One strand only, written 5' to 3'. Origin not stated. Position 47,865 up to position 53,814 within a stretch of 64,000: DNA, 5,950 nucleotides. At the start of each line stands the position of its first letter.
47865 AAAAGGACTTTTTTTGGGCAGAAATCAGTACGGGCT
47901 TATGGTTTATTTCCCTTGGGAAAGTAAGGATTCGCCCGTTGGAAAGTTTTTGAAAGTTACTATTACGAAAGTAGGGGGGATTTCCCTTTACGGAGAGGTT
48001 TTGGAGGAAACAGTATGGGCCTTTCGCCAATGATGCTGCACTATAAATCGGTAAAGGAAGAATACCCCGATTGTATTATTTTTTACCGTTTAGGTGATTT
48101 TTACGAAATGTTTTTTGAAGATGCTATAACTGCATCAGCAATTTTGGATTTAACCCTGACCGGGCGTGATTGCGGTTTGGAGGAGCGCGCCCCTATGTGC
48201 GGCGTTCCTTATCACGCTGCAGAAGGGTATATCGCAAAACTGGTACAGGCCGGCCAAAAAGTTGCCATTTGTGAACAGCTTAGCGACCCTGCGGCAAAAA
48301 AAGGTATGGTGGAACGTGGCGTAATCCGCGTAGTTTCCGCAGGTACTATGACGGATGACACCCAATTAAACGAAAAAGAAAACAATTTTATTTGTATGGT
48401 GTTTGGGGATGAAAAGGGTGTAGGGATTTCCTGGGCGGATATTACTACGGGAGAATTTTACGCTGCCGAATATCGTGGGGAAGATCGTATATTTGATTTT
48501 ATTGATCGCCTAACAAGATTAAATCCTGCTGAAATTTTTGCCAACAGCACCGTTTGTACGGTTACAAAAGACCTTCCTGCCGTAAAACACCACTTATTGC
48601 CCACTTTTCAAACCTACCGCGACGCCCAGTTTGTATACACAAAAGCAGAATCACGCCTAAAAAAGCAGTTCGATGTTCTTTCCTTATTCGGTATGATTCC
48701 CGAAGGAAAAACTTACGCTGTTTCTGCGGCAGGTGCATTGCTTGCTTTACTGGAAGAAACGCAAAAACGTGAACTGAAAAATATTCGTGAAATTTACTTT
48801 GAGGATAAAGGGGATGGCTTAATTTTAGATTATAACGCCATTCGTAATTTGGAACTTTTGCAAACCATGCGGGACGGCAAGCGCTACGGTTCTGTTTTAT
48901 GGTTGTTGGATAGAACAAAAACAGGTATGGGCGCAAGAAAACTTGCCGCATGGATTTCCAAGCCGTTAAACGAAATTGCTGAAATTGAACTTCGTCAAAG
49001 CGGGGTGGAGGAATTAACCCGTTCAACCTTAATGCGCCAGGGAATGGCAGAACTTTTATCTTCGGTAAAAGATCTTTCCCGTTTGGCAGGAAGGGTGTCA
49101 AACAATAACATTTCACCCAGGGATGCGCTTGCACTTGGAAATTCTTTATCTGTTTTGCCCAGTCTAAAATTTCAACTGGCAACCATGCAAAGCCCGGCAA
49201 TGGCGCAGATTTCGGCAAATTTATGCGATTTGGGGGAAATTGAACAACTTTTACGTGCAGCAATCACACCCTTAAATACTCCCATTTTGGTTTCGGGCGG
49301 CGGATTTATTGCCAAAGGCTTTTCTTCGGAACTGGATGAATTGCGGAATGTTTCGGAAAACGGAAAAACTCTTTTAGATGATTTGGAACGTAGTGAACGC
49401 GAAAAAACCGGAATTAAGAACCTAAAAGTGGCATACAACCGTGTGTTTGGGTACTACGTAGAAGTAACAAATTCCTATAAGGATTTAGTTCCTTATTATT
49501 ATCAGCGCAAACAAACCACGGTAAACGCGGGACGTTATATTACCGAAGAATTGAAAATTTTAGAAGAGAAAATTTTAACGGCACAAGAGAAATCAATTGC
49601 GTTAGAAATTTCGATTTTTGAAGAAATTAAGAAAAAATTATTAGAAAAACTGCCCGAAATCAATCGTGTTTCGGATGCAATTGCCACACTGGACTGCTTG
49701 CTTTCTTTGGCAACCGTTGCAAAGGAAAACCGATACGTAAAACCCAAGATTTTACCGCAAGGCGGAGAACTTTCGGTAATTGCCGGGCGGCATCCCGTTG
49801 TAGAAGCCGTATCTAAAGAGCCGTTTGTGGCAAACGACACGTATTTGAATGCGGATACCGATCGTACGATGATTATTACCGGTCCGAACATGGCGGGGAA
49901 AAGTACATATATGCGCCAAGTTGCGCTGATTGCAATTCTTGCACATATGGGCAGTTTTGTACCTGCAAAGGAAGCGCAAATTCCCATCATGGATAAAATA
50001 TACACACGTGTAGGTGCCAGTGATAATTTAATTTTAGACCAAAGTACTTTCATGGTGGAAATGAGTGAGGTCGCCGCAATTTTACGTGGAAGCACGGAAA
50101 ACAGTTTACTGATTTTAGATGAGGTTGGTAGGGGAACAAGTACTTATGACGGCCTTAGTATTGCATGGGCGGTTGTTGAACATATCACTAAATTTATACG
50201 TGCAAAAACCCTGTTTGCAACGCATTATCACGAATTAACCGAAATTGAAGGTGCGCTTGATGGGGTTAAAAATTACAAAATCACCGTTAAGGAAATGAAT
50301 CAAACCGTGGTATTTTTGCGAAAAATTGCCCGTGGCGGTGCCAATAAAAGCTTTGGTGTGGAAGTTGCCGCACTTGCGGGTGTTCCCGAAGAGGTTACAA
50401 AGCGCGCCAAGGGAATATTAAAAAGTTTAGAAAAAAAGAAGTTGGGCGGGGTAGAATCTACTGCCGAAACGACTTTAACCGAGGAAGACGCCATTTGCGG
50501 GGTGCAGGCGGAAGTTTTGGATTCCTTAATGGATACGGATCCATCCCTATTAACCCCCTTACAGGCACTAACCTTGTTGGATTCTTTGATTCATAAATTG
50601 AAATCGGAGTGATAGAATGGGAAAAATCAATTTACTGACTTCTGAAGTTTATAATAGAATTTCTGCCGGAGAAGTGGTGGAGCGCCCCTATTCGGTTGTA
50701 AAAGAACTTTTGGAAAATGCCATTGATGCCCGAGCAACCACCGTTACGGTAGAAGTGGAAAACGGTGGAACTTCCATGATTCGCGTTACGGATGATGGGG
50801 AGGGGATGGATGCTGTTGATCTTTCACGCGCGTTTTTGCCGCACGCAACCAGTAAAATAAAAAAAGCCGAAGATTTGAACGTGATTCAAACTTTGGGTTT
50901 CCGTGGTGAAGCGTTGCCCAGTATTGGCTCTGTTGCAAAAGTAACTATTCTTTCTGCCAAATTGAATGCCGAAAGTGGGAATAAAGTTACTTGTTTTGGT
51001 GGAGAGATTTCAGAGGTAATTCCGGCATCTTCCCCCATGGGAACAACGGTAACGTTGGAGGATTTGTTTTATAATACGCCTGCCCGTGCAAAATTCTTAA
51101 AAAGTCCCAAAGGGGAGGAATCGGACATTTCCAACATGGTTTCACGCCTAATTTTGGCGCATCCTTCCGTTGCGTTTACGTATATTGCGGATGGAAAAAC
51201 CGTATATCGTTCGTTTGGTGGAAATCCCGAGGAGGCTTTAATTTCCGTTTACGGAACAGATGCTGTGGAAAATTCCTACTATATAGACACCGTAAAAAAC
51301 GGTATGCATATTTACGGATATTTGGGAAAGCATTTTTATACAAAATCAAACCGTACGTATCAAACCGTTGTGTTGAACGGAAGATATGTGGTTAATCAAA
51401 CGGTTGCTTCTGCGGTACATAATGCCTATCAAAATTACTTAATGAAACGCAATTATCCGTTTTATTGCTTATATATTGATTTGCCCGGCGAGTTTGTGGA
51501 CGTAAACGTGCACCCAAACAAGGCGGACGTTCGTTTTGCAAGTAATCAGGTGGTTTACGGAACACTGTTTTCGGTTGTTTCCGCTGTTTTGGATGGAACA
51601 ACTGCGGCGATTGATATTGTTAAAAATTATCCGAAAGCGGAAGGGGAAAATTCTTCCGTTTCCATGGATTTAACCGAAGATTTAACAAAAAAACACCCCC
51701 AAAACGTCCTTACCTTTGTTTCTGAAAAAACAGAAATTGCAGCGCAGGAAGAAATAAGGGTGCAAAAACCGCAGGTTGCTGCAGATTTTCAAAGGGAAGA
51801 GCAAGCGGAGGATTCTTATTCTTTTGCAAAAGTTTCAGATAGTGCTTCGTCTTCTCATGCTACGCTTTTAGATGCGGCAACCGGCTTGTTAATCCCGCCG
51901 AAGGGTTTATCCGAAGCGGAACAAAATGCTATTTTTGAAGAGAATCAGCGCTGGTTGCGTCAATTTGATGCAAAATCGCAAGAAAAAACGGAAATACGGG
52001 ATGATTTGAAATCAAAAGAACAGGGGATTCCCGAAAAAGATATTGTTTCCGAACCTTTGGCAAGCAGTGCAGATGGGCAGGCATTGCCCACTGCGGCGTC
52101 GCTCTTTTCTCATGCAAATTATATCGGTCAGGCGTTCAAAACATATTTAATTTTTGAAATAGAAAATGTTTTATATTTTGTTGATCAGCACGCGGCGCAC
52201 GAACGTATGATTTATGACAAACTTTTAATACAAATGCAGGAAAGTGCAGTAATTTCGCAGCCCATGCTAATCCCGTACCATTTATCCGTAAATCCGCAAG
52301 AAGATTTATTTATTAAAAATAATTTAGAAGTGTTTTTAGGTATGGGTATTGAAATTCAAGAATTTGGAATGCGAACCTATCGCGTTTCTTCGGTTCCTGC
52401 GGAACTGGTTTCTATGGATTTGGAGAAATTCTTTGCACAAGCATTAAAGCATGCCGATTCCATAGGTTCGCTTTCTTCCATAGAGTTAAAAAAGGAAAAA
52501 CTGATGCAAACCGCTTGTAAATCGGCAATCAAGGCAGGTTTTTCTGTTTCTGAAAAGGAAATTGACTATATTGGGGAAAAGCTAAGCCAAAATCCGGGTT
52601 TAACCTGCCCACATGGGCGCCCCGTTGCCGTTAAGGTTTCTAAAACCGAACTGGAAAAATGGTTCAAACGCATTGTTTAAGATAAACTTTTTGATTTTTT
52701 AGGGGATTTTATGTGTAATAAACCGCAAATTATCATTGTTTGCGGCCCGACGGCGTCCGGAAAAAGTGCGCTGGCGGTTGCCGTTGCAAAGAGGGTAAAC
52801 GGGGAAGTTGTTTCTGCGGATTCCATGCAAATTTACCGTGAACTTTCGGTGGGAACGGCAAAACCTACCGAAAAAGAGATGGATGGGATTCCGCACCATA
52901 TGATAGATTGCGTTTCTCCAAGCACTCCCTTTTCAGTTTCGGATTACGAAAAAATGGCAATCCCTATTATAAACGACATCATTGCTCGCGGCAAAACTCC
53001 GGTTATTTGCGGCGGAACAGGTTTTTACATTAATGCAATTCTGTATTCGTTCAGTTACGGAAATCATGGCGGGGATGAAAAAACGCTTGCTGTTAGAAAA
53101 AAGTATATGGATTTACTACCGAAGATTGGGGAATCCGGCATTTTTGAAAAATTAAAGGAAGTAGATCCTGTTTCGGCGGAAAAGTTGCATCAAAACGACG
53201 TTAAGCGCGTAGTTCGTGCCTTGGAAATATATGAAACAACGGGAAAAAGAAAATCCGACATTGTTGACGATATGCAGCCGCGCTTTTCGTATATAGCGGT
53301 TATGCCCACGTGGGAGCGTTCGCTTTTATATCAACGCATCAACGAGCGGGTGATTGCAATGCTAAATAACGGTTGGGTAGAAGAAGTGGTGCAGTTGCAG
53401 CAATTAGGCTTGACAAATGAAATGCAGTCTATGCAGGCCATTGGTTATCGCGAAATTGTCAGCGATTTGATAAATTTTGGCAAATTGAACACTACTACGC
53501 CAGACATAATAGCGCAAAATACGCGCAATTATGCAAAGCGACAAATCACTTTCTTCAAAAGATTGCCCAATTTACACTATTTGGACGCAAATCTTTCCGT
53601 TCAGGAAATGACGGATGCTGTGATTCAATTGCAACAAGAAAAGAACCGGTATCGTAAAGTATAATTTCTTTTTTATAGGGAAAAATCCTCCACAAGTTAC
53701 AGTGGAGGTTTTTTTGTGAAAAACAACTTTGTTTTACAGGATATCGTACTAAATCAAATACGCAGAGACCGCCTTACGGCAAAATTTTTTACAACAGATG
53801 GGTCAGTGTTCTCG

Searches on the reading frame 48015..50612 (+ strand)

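Call 92: search_protein_families(library=pfam, proteins=[window:48015-50612:+], max_evalue=0.0001)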
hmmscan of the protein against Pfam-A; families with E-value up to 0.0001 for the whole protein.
window:48015-50612:+ (865 aa): 5 families
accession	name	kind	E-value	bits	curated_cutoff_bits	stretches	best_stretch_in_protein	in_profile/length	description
PF00488.27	MutS_V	-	3.1e-85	285.4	30.2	1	619-806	1-188/188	MutS domain V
PF05192.23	MutS_III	-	4e-44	151.7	34.1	1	274-566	1-194/194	MutS domain III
PF01624.25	MutS_I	-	4.2e-42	143.4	20.6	1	5-115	2-112/113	MutS domain I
PF05190.23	MutS_IV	-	5e-27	94.5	22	1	435-526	1-92/92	MutS family domain IV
PF05188.22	MutS_II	-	3.2e-19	70.1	25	1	124-258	1-133/133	MutS domain II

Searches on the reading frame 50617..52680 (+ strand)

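Call 92: search_protein_families(library=pfam, proteins=[window:50617-52680:+], max_evalue=0.0001)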
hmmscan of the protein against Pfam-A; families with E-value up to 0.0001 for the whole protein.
window:50617-52680:+ (687 aa): 4 families
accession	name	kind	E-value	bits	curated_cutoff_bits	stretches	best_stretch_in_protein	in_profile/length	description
PF01119.25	DNA_mis_repair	-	1e-31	109.5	26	1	209-325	2-118/119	DNA mismatch repair protein, C-terminal domain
PF08676.16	MutL_C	-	4e-30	104.8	25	1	503-641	1-139/142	MutL C terminal dimerisation domain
PF13589.12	HATPase_c_3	-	2.2e-13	50.8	25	1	26-123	5-102/137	Histidine kinase-, DNA gyrase B-, and HSP90-like ATPase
PF02518.31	HATPase_c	-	4.3e-09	37.2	26.4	1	22-78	4-63/111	Histidine kinase-, DNA gyrase B-, and HSP90-like ATPase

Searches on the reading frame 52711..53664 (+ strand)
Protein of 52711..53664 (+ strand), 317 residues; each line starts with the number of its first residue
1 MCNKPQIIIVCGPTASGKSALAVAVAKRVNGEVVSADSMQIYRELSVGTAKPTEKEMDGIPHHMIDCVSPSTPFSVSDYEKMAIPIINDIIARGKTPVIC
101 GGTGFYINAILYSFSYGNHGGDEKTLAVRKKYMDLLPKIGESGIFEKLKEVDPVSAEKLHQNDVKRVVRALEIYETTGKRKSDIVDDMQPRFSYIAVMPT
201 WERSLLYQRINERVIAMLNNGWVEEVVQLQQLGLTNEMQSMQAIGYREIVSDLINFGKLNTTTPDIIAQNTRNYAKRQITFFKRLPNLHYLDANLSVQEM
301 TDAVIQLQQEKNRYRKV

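Call 92: search_protein_families(library=pfam, proteins=[window:52711-53664:+], max_evalue=0.0001)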
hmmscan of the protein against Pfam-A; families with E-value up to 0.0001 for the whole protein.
window:52711-53664:+ (317 aa): 2 families
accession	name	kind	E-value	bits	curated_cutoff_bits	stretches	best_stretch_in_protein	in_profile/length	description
PF01715.23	IPPT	-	6.8e-76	255.6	23.6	1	40-284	1-242/243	IPP transferase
PF01745.22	IPT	-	4.3e-11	43.1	20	1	6-61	2-57/233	Isopentenyl transferase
